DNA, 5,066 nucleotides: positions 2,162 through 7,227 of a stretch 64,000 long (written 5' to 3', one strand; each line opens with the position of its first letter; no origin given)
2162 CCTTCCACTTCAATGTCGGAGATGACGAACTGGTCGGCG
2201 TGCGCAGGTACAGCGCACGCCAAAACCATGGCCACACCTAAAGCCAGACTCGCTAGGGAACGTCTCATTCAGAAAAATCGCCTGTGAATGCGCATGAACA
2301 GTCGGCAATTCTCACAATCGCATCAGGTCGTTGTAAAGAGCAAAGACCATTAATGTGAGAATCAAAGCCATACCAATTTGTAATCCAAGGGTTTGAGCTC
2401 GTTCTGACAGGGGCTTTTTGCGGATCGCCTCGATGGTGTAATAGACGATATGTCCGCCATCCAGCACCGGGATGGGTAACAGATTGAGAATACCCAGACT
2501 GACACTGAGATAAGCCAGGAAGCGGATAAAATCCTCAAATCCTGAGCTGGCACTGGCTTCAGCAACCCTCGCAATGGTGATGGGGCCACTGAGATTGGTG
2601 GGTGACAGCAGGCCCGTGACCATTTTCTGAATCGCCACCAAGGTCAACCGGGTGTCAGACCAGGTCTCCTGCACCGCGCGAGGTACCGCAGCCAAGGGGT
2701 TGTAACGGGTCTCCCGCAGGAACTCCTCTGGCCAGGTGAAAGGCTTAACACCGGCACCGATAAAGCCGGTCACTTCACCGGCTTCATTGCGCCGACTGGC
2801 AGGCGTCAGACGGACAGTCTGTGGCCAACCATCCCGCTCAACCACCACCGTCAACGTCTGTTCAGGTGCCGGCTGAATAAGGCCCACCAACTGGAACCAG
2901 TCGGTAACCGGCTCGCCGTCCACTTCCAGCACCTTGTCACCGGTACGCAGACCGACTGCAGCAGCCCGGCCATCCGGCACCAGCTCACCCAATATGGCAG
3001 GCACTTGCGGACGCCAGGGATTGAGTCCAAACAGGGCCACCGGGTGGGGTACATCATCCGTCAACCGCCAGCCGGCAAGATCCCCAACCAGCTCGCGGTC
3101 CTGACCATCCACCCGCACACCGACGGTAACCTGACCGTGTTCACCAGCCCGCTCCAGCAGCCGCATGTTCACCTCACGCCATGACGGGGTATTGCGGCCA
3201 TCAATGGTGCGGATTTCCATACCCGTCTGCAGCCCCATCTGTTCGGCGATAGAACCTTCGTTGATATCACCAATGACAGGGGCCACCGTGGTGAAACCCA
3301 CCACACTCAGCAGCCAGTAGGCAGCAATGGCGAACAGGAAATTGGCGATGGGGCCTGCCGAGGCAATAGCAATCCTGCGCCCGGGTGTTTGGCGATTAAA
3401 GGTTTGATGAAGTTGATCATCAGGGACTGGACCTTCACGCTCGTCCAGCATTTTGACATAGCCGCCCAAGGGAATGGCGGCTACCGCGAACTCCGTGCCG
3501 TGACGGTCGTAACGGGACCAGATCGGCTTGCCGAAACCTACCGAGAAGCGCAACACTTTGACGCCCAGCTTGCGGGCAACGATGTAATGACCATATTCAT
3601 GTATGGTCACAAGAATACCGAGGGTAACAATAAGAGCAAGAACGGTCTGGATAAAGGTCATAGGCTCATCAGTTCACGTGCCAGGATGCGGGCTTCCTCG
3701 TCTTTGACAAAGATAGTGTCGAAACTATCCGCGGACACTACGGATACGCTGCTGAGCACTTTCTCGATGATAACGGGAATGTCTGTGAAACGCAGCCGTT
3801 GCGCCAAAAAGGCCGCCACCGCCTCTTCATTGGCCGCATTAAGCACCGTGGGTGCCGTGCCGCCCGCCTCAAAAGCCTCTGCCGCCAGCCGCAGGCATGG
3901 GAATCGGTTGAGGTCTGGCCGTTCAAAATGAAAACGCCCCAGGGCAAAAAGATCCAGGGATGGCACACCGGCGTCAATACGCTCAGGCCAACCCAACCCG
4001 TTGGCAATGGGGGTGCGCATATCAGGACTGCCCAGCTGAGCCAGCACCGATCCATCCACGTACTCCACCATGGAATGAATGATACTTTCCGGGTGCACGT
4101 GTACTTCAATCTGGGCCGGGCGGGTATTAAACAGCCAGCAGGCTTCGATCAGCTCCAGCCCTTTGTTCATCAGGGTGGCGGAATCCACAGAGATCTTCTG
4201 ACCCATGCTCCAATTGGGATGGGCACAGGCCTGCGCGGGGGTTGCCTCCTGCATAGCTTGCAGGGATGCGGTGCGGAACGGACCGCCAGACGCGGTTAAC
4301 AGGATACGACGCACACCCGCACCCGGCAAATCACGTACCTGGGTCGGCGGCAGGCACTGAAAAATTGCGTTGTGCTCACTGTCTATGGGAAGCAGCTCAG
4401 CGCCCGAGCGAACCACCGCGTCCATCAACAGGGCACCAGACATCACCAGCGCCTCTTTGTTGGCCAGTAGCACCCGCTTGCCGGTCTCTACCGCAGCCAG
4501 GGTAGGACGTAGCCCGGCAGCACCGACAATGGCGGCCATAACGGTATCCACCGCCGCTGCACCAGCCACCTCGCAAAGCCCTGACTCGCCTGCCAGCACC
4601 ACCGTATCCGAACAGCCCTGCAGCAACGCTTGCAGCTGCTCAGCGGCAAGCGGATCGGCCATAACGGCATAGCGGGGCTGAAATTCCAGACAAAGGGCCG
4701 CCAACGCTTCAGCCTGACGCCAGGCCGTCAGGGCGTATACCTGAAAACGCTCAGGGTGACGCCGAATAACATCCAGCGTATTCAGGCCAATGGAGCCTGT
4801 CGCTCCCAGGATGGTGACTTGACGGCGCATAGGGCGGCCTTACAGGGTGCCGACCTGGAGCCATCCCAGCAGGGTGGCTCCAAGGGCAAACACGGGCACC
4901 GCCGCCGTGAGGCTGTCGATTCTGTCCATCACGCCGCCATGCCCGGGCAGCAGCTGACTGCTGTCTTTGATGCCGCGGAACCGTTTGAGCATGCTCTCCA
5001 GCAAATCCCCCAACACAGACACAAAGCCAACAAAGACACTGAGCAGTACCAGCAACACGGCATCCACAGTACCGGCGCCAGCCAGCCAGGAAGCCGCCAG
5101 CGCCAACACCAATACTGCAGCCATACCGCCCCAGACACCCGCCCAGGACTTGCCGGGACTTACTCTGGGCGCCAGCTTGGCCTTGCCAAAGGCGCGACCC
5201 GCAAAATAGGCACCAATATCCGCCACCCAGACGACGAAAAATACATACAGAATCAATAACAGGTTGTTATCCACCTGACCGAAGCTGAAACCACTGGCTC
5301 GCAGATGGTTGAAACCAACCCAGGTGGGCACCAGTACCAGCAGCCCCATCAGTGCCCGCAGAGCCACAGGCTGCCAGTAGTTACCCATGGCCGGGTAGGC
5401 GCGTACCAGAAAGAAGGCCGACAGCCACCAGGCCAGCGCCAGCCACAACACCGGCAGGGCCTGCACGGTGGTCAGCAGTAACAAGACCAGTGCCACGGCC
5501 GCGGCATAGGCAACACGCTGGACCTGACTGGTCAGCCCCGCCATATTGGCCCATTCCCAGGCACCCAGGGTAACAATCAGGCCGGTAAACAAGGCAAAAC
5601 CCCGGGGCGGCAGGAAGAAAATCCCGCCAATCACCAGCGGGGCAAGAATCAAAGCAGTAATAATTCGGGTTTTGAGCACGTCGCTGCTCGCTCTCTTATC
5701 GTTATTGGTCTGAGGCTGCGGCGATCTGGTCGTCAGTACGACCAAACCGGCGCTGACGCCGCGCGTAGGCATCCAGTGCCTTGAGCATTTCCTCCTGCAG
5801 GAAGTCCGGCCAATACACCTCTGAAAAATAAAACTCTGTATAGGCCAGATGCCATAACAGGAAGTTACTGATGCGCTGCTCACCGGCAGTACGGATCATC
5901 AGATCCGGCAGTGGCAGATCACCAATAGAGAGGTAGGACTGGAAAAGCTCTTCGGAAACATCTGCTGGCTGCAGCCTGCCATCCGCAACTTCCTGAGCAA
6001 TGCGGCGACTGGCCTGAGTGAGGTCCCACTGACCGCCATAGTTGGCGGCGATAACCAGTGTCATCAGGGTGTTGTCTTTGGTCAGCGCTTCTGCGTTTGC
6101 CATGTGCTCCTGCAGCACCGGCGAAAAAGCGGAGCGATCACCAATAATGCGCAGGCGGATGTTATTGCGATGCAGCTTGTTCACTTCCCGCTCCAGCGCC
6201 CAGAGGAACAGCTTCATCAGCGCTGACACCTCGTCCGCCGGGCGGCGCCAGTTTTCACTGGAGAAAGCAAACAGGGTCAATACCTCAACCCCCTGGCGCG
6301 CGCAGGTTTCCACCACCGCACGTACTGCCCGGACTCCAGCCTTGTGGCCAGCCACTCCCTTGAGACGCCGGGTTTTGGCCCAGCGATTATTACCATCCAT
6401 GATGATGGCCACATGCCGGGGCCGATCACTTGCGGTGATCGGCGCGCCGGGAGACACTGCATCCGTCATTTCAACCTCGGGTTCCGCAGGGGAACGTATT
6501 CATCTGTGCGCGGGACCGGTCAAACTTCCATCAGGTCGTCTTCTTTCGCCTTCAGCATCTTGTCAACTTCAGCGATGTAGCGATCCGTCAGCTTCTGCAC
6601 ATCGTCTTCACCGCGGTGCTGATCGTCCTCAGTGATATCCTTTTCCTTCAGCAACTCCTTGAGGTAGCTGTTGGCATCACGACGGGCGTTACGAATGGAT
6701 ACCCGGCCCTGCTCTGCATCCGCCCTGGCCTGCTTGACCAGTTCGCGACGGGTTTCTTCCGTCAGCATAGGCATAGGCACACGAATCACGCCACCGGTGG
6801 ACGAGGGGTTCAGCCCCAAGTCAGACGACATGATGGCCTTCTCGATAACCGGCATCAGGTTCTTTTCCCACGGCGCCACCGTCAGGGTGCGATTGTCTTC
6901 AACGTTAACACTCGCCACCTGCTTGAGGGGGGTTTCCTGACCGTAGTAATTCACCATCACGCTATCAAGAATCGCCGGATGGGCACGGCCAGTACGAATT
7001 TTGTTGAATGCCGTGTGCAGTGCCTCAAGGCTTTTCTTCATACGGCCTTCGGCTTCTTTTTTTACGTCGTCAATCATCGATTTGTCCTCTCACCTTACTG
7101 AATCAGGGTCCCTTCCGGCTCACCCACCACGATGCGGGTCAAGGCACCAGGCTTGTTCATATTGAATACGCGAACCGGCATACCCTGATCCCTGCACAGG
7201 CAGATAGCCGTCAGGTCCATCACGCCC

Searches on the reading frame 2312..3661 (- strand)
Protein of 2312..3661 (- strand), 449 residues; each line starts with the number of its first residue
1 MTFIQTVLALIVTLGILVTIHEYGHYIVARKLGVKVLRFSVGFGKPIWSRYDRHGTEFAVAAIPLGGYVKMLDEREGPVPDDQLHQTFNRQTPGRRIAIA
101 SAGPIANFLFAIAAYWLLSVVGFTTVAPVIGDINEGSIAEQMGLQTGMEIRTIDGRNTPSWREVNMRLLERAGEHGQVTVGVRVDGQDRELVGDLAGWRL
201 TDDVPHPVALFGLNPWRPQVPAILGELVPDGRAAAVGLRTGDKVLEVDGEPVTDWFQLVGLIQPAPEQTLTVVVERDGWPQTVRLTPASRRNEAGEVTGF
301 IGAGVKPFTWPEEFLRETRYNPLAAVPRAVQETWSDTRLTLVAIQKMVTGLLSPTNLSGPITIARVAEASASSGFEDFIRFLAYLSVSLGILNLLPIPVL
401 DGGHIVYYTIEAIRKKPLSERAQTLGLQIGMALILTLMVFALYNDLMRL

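Call 29: search_protein_families(library=pfam, proteins=[window:2312-3661:-], max_evalue=0.00001)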
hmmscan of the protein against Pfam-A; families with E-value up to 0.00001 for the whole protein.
window:2312-3661:- (449 aa): 5 families
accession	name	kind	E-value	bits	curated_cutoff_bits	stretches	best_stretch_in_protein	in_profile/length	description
PF02163.28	Peptidase_M50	-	7.3e-70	235.2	27.2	1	10-437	2-221/221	Peptidase family M50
PF17820.7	PDZ_6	-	3.5e-12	46.3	27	1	228-274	6-52/54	PDZ domain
PF00595.29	PDZ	-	4.4e-10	40.2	23.2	0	219-274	24-80/81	PDZ domain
PF13180.12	PDZ_2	-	1.8e-07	31.8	27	0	231-285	23-78/80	PDZ domain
PF21558.3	Pept_S41_N_bact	-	3.5e-07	30.5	27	0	229-257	11-39/87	Bacteroidetes, Peptidase, S41 family, N-terminal domain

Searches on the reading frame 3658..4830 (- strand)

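Call 29: search_protein_families(library=pfam, proteins=[window:3658-4830:-], max_evalue=0.00001)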
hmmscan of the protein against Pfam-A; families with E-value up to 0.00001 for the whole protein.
window:3658-4830:- (390 aa): 3 families
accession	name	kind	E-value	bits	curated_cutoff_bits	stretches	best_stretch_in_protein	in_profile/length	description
PF02670.22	DXP_reductoisom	-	4.8e-46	157.1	21.7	1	5-132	1-129/129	1-deoxy-D-xylulose 5-phosphate reductoisomerase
PF13288.12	DXPR_C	-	7e-40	136.3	27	1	266-381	1-113/115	DXP reductoisomerase C-terminal domain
PF08436.17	DXP_redisom_C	-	6.6e-38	129.2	26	1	146-234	1-84/84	1-deoxy-D-xylulose 5-phosphate reductoisomerase C-terminal domain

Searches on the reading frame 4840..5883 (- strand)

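Call 29: search_protein_families(library=pfam, proteins=[window:4840-5883:-], max_evalue=0.00001)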
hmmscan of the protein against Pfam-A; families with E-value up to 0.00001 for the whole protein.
window:4840-5883:- (347 aa): 1 family
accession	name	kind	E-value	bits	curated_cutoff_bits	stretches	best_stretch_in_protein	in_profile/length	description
PF01148.25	CTP_transf_1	-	1.2e-60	206.1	24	1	71-334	1-259/264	Cytidylyltransferase family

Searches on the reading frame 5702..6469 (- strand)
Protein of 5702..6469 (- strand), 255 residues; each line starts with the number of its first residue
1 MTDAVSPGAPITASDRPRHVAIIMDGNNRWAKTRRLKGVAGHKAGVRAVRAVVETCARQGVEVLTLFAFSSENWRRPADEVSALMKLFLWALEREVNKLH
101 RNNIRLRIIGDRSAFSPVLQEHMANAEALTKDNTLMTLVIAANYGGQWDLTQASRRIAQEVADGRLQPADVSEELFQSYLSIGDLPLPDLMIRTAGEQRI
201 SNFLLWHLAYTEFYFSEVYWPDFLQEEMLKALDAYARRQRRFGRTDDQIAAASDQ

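Call 29: search_protein_families(library=pfam, proteins=[window:5702-6469:-], max_evalue=0.00001)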
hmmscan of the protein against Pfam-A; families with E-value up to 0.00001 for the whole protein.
window:5702-6469:- (255 aa): 1 family
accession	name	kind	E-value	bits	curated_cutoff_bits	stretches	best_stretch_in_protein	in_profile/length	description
PF01255.24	Prenyltransf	-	3.5e-82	275.6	27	1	23-243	1-219/219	Putative undecaprenyl diphosphate synthase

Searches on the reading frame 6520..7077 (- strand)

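Call 29: search_protein_families(library=pfam, proteins=[window:6520-7077:-], max_evalue=0.00001)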
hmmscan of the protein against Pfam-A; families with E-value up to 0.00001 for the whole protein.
window:6520-7077:- (185 aa): 1 family
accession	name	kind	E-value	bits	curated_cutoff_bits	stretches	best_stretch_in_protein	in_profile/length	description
PF01765.24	RRF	-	4.5e-68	228.7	29.7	1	21-183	2-164/164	Ribosome recycling factor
